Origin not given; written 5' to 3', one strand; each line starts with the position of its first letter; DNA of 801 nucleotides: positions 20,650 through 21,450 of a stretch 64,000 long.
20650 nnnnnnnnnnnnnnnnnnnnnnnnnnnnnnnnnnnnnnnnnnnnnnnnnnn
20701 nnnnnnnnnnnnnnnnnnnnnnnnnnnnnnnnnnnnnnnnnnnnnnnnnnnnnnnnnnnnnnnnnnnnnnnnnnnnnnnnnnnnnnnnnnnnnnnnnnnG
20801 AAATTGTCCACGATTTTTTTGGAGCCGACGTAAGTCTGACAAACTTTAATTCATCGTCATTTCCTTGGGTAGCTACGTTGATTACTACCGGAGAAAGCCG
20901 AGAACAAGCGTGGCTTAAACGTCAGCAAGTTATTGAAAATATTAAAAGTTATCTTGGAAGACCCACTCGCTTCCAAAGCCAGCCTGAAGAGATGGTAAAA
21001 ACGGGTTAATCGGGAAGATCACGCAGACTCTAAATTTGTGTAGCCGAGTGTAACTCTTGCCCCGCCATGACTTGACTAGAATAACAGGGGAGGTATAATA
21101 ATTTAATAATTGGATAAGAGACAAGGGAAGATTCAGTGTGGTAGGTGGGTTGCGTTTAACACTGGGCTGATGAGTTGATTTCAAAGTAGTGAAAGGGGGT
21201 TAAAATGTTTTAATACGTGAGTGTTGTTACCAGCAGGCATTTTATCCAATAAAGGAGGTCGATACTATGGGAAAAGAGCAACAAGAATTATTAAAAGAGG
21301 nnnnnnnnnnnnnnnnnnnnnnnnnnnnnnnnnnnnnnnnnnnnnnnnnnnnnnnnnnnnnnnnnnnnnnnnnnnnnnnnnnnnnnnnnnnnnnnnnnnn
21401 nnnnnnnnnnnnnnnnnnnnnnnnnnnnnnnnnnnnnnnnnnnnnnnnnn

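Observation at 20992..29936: Inverted duplication of pylT: a degenerate tRNA-Pyl copy fused to the pylC 3' end faces the intact pylT 8.8 kb away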

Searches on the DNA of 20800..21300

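Call 10: search_rna_families(source=window, start=20800, end=21300, threshold=evalue, max_evalue=10, show_alignments=3)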
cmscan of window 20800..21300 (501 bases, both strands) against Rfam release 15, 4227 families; matches with E-value up to 10: 0.
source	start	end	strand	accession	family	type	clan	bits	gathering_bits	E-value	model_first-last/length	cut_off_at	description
